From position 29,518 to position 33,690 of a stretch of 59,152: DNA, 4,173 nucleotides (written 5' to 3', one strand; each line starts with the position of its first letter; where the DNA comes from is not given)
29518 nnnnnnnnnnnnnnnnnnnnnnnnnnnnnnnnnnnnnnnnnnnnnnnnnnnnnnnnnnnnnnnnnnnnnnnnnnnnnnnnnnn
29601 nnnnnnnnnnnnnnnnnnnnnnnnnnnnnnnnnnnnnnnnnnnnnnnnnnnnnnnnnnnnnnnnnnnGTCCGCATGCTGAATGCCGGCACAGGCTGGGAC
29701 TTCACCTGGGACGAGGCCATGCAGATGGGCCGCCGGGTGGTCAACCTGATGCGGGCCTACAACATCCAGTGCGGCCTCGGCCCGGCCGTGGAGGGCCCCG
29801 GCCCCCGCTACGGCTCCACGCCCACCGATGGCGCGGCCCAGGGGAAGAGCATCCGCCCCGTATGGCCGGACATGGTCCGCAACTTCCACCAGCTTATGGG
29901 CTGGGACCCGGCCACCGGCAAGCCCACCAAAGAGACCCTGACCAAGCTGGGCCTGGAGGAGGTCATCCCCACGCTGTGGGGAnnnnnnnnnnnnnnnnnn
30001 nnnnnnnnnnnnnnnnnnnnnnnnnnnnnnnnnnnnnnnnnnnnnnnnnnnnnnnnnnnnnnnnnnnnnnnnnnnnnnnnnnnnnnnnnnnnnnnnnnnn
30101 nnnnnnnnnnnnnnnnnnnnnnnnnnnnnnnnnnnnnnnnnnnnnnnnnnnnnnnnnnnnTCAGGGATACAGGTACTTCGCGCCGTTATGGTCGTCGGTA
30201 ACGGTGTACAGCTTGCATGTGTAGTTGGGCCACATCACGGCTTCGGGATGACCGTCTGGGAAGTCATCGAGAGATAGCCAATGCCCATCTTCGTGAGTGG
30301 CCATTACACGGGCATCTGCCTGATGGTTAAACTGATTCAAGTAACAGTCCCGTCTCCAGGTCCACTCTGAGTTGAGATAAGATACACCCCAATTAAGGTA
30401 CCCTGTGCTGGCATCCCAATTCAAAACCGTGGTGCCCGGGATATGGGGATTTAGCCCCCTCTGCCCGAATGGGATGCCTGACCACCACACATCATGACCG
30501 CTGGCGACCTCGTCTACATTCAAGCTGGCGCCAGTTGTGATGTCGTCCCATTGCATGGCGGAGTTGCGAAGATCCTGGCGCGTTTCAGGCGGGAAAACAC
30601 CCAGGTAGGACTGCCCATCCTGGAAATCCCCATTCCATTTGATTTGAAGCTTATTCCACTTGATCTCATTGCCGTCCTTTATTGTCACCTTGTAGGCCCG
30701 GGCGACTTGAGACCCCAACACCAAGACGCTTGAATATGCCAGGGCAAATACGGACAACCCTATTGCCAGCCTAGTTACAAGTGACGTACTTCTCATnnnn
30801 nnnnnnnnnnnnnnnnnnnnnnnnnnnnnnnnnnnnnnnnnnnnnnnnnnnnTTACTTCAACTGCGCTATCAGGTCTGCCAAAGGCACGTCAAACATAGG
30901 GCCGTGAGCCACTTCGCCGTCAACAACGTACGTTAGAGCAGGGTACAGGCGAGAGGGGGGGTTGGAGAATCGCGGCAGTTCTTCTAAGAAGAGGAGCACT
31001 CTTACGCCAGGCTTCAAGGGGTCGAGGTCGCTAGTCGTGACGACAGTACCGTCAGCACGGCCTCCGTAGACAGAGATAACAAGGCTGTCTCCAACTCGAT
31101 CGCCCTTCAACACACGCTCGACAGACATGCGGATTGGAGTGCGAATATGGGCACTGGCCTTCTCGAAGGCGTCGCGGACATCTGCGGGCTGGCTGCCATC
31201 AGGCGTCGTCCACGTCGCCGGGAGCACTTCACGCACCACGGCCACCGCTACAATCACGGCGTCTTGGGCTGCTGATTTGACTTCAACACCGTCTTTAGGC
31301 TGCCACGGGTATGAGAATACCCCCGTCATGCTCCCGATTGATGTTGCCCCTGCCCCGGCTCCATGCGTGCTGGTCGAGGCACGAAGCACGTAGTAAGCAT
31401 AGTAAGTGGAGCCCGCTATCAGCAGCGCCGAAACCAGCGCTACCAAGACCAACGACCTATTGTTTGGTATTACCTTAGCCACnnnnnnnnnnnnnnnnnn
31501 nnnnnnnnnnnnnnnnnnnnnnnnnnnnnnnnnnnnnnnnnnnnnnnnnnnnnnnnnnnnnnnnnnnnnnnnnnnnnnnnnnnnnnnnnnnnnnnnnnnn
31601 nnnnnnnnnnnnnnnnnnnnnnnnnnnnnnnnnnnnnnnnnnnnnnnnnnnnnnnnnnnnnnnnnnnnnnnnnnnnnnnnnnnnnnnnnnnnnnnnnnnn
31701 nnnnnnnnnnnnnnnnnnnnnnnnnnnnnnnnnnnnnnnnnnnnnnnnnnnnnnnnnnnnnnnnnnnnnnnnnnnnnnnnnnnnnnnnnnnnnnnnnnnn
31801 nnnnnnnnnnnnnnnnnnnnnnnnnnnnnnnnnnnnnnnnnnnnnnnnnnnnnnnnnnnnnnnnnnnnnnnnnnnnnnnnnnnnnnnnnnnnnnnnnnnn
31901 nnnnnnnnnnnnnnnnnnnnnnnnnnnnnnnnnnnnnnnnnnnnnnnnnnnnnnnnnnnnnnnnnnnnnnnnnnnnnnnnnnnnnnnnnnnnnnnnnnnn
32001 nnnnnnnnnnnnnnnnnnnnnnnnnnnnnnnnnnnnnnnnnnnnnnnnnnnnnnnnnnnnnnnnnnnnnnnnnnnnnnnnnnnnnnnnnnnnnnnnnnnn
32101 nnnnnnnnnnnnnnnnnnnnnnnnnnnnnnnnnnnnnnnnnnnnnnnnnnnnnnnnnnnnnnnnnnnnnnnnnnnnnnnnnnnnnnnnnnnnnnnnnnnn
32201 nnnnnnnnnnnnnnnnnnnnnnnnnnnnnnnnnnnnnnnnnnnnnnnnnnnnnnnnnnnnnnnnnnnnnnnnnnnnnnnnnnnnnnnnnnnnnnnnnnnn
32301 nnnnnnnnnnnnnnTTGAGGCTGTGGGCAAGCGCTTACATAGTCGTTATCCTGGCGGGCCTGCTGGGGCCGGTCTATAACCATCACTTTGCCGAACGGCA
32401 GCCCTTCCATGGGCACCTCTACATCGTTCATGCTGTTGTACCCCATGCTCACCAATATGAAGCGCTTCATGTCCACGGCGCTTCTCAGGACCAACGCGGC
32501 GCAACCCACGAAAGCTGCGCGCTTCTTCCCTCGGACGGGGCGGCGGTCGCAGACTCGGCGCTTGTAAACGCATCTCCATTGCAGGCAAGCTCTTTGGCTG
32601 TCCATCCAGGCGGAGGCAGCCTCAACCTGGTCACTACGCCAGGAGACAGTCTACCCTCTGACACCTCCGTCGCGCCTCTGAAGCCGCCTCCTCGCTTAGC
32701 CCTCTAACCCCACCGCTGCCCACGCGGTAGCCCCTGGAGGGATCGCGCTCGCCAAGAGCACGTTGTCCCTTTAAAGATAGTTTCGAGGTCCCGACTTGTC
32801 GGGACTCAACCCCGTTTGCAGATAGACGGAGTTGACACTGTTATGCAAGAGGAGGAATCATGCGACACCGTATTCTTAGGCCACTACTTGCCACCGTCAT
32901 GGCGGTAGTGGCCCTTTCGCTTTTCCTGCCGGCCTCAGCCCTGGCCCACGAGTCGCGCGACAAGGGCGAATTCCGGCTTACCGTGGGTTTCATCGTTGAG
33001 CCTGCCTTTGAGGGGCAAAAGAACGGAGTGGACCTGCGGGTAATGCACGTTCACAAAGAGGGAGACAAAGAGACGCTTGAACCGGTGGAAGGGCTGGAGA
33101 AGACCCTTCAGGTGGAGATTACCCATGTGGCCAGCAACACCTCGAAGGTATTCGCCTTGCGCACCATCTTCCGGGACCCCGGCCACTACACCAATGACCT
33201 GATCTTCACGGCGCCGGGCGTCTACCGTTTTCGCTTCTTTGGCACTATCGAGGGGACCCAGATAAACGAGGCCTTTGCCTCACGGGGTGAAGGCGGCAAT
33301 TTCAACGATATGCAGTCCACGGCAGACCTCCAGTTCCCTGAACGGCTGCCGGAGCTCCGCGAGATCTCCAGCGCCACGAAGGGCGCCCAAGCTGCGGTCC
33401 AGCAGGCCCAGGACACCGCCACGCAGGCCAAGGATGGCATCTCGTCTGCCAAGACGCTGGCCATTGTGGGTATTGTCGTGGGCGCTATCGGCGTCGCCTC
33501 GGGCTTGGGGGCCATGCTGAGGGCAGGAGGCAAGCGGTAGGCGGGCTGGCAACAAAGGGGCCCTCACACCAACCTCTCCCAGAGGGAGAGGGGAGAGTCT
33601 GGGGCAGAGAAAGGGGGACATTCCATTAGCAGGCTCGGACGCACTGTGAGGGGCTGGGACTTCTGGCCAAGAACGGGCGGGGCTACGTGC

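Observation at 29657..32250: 330-bp duplication of the AOR 3-prime end flanking a low-GC islet (metzincin plus hypothetical) bounded by REP clusters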

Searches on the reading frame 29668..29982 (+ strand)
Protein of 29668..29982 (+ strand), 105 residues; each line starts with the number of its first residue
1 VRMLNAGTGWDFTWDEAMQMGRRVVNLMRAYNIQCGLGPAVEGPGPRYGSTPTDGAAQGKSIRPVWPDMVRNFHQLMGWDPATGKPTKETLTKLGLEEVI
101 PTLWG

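Call 58: find_related_loci(query=window:29668-29982:+, collection=viral_contigs, flank=10000)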
Query window:29668-29982:+ (105 aa) in viral_contigs; peptide patterns used: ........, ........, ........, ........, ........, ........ (x = any residue, [..] = any of these).
10 stretches matched a pattern, but none encodes a relative of the query by tblastn (E <= 1e-3).
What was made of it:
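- On Integrative element using a protein-coding gene's 3' end as attB (e14/icd type): No aor 3' fragment was found in viral contigs (call 58).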

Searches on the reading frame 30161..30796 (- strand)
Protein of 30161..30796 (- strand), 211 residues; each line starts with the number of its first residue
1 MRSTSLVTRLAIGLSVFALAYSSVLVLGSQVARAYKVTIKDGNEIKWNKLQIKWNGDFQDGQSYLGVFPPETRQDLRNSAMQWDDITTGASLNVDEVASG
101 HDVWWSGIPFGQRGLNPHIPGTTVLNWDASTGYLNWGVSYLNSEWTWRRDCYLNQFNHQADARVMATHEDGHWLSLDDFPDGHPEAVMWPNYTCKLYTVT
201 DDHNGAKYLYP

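Call 8: search_protein_families(library=pfam, proteins=[window:30161-30796:-], max_evalue=0.01)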
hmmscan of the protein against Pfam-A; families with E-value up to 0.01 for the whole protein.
window:30161-30796:- (211 aa): 1 family
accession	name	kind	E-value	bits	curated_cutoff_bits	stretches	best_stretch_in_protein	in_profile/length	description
PF00413.30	Peptidase_M10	-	0.00063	20.1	24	1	145-210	94-158/159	Matrixin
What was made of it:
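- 30161..30796 (-): Cargo gene 2: a secreted matrixin-like (metzincin) zinc protease of 211 aa, with motif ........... and a VMWP Met-turn. Pfam Peptidase_M10, E 6e-4 and 20.1 bits, which is below the 24-bit cutoff (call 8).
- On Metzincin / matrixin (M10-like) zinc protease (cargo gene 30161-30796): Pfam Peptidase_M10 scores 20.1 bits, below the 24-bit cutoff (call 8).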

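Call 9: find_encoding_contigs(protein=window:30161-30796:-, flank=10000, max_places=10)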
Protein window:30161-30796:- (211 aa): 2 contigs read that carry it; 2 places shown.
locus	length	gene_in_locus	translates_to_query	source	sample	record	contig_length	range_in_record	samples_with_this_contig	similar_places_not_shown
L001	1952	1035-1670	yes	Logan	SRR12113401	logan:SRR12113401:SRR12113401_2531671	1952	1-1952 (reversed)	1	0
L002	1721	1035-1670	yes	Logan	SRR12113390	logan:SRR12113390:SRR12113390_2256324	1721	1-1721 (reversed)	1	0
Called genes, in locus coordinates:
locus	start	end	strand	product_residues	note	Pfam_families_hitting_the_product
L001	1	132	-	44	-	?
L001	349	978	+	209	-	-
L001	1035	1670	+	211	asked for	-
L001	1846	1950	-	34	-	?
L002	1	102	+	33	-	?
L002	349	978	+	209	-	-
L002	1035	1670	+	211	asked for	-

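Call 23: find_homologous_proteins(query=window:30161-30796:-, max_evalue=0.001)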
Query window:30161-30796:- (211 aa): 5 proteins with E <= 0.001 among 88 candidates.
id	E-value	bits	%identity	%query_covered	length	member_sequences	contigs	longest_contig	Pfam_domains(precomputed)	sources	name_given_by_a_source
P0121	1.0e-145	501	100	100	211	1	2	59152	-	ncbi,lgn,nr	ncbi:MAG: hypothetical protein HYY01_03205 [Chloroflexi bacterium]|nr:hypothetical protein [Chlorofl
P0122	3.8e-77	277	59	100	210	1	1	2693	PF00413.31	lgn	-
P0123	5.4e-53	198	67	62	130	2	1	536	PF00413.31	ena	-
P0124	1.8e-46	176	63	62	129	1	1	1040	PF00413.31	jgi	-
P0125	2.7e-33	133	56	59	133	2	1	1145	-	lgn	-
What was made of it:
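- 30161..30796 (-): Only 4 other homologue clusters were found (call 23).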

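Call 24: find_encoding_contigs(protein=P0122, flank=5000, max_places=4)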
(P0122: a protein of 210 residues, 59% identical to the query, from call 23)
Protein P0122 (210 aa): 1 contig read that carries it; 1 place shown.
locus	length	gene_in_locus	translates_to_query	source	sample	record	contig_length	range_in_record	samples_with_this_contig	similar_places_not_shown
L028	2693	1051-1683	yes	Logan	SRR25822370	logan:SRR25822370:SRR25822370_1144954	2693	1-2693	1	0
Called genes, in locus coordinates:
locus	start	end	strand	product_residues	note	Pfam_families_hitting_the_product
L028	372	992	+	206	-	-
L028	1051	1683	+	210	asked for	PF00413:Peptidase_M10 (weak)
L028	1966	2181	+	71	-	PF13808:DDE_Tnp_1_assoc (weak)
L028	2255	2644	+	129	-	-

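Call 46: search_solved_structures(query=window:30161-30796:-, max_evalue=1, show_alignments=1)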
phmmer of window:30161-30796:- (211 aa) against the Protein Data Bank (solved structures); distinct sequences matched with E-value up to 1: 10.
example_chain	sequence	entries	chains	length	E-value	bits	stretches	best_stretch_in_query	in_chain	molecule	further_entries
4xct_A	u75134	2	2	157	0.28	13.7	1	164-210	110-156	Matrix metalloproteinase-9,Matrix metalloproteinase-9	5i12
4wzv_A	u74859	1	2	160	0.29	13.6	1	164-210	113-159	Matrix metalloproteinase-9,Matrix metalloproteinase-9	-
4h2e_A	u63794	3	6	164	0.3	13.6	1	164-210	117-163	Matrix metalloproteinase-9 | Matrix metalloproteinase-9,Matrix metalloproteinase-9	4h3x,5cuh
1cxv_A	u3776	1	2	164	0.31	13.5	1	162-210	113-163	PROTEIN (COLLAGENASE-3)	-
1gkc_A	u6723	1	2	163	0.37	13.3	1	164-210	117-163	92 KDA TYPE IV COLLAGENASE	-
5ue3_A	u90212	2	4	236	0.5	12.9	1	164-210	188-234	Matrix metalloproteinase-9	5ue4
8k5v_A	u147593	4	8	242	0.55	12.7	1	164-210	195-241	Matrix metalloproteinase-9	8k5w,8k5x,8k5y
4h1q_A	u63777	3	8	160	0.67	12.4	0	164-210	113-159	Matrix metalloproteinase-9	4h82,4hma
5th6_A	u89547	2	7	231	0.72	12.3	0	164-210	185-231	Matrix metalloproteinase-9,Matrix metalloproteinase-9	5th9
6esm_A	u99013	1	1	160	0.74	12.3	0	164-210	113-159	Matrix metalloproteinase-9,Matrix metalloproteinase-9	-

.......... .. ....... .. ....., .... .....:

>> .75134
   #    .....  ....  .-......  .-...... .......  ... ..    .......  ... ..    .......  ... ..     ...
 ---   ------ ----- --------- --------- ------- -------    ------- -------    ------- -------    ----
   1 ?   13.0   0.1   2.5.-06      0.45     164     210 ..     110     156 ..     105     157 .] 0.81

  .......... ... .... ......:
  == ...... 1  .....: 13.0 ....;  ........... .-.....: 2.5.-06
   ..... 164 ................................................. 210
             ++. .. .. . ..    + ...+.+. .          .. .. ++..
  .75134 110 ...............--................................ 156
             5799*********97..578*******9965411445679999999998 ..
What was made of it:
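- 30161..30796 (-): It aligns to the MMP-9 catalytic motif (call 46).
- Checked: Gene 30161-30796 has a signal peptide, the motif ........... and a VMWP Met-turn, and a weak Matrixin hit (E 6e-4, below Pfam's gathering score) (calls 8, 46).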

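Call 47: search_protein_families(library=ncbifam, proteins=[window:30161-30796:-], max_evalue=0.01)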
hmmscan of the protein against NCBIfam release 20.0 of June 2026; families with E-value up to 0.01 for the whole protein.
window:30161-30796:- (211 aa): 0 families

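Call 59: find_related_loci(query=A3, collection=viral_contigs, flank=5000)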
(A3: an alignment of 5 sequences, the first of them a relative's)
Query A3 (211 aa) in viral_contigs; peptide patterns used: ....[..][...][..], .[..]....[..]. (x = any residue, [..] = any of these).
64 stretches matched a pattern, but none encodes a relative of the query by tblastn (E <= 1e-3).
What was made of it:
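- Tried and rejected: Neither the aor 3' fragment nor the protease occurs in viral contigs (calls 58, 59).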

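Call 64: predict_structure(alignment_id=A3)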
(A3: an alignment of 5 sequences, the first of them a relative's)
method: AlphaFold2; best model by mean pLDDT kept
length: 211 residues; sequences in the alignment: 5
mean_pLDDT: 37.4   pTM: 0.26
mean pLDDT of the five models: 37.4, 37.1, 36.2, 36.1, 34.9
residues with pLDDT >= 90: 0; 70-90: 16; 50-70: 9; < 50: 186
segments of 3 or more residues with pLDDT < 50: 26-211
pLDDT, mean of each block of 10 residues (from residue 1): 68 76 49 26 28 33 35 42 42 44 42 38 38 35 29 28 27 32 28 24 24 25
secondary structure, 60 per line:
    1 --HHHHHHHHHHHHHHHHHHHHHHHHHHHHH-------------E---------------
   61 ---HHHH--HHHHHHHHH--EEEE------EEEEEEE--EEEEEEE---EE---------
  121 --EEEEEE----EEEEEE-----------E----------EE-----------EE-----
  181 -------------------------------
elements in order: H3-31 H64-67 H70-78 E81-84 E91-97 E100-106 E123-128 E133-138
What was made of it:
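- On Metzincin / matrixin (M10-like) zinc protease (cargo gene 30161-30796): The AlphaFold model is unusable (pLDDT 37, call 64).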

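Call 68: search_dna_similar(query=window:30161-30796:-, collection=plasmids, mode=protein, max_evalue=0.001, max_rows=8)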
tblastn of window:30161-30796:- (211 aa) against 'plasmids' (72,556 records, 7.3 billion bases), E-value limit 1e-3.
No match.

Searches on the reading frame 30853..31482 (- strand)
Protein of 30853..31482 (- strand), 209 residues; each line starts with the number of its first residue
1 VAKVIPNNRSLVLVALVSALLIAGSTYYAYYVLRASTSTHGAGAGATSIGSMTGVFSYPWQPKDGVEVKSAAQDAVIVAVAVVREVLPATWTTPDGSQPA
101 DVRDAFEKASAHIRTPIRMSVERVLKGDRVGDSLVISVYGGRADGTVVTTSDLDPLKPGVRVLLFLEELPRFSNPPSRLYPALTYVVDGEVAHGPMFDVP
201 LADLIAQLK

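Call 8: search_protein_families(library=pfam, proteins=[window:30853-31482:-], max_evalue=0.01)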
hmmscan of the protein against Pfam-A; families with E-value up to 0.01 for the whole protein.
window:30853-31482:- (209 aa): 0 families
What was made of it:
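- Checked: Gene 30853-31482 has an N-terminal TM helix and no family hit (call 8).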

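Call 25: find_homologous_proteins(query=window:30853-31482:-, max_evalue=0.001)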
Query window:30853-31482:- (209 aa): 3 proteins with E <= 0.001 among 2203 candidates.
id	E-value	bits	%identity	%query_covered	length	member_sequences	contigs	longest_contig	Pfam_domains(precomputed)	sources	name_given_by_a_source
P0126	8.1e-130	449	100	100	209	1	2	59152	-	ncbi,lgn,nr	ncbi:MAG: hypothetical protein HYY01_03210 [Chloroflexi bacterium]|nr:hypothetical protein [Chlorofl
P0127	1.0e-47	181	48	93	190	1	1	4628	-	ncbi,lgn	-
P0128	9.0e-28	116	37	98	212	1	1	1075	-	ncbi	-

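Call 26: find_encoding_contigs(protein=P0127, flank=5000, max_places=4)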
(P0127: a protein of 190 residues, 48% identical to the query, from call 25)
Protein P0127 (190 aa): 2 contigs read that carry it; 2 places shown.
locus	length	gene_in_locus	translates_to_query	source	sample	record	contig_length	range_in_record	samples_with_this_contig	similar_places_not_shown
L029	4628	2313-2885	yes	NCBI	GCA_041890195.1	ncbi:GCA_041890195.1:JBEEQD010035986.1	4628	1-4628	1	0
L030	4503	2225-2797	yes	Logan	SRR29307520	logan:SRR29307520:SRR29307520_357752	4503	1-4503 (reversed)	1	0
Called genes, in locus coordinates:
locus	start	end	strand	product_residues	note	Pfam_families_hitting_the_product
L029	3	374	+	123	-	?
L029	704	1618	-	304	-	PF13490:zf-HC2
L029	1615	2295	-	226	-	PF07638:Sigma70_ECF (faint), PF04542:Sigma70_r2, PF08281:Sigma70_r4_2, PF04545:Sigma70_r4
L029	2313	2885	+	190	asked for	-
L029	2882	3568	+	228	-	PF00413:Peptidase_M10 (weak)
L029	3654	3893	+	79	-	PF08281:Sigma70_r4_2 (weak), PF00196:GerE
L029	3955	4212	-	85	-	PF11213:DUF3006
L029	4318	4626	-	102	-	?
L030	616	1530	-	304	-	PF13490:zf-HC2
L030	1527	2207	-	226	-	PF07638:Sigma70_ECF (faint), PF04542:Sigma70_r2, PF08281:Sigma70_r4_2, PF04545:Sigma70_r4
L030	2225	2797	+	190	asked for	-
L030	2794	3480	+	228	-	PF00413:Peptidase_M10 (weak)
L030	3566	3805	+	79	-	PF08281:Sigma70_r4_2 (weak), PF00196:GerE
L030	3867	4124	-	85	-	PF11213:DUF3006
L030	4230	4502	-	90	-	?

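Call 47: search_protein_families(library=ncbifam, proteins=[window:30853-31482:-], max_evalue=0.01)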
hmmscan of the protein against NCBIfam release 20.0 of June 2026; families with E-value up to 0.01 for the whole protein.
window:30853-31482:- (209 aa): 0 families
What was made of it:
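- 30853..31482 (-): Cargo gene 1: an N-terminally membrane-anchored protein of 209 aa with unknown function. It is always found upstream of the protease. No Pfam or NCBIfam hit (calls 8, 47).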

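Call 63: predict_structure(alignment_id=A2)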
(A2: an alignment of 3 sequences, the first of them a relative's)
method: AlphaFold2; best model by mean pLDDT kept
length: 209 residues; sequences in the alignment: 3
mean_pLDDT: 43.5   pTM: 0.41
mean pLDDT of the five models: 43.5, 39.2, 37.3, 32.7, 32.0
residues with pLDDT >= 90: 0; 70-90: 1; 50-70: 67; < 50: 141
segments of 3 or more residues with pLDDT < 50: 1-7, 15-72, 102-113, 139-154, 169-179, 181-184, 186-209
pLDDT, mean of each block of 10 residues (from residue 1): 45 45 34 31 24 24 30 57 62 52 46 56 65 54 31 51 56 37 45 32 34
secondary structure, 60 per line:
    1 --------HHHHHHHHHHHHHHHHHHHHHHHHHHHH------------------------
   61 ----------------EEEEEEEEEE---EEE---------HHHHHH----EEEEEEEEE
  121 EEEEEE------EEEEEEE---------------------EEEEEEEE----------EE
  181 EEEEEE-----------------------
elements in order: H9-36 E77-86 E90-92 H102-107 E112-126 E133-139 E161-168 E179-186
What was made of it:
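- Tried and rejected: AlphaFold models of both cargo proteins from their shallow alignments were unusable (mean pLDDT 43.5 and 37.4; calls 63, 64), so no fold search was run.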

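Call 69: search_dna_similar(query=window:30853-31482:-, collection=plasmids, mode=protein, max_evalue=0.001, max_rows=8)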
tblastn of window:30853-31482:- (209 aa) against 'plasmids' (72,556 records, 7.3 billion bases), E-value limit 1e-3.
No match.
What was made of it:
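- Tried and rejected: Neither cargo protein occurs in plasmids (calls 68, 69).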

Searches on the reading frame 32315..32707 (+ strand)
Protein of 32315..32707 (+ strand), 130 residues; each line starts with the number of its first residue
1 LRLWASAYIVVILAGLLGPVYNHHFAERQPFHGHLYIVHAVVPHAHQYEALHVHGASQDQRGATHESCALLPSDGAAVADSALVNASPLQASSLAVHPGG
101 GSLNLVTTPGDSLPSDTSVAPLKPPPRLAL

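Call 28: find_encoding_contigs(protein=window:32315-32707:+, flank=10000, max_places=10)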
Protein window:32315-32707:+ (130 aa): no gene with exactly this product is on record in the collection.

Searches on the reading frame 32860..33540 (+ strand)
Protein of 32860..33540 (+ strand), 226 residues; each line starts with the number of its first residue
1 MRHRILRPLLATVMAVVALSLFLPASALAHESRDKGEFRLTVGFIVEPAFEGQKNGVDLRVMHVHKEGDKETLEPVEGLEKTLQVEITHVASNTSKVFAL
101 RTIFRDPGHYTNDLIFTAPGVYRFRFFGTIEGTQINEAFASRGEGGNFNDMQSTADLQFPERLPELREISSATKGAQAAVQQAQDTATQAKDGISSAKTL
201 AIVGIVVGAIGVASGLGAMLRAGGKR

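Call 8: search_protein_families(library=pfam, proteins=[window:32860-33540:+], max_evalue=0.01)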
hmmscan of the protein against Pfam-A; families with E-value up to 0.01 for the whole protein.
window:32860-33540:+ (226 aa): 0 families

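Call 30: find_encoding_contigs(protein=window:32860-33540:+, flank=10000, max_places=10)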
Protein window:32860-33540:+ (226 aa): 1 contig read that carries it; 1 place shown.
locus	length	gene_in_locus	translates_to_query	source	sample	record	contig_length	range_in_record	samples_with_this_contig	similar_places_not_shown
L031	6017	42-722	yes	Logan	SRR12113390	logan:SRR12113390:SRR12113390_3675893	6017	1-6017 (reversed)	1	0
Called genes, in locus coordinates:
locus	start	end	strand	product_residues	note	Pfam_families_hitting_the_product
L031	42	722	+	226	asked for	-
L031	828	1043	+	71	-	-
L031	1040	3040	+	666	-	PF04234:CopC, PF05425:CopD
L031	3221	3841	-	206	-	PF02887:PK_C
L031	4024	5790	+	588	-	PF00496:SBP_bac_5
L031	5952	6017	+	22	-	?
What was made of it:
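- Tried and rejected: The h226 look-up gave a contig (L031) that starts only 41 nt upstream of the gene, so it says nothing about the junction (call 30).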
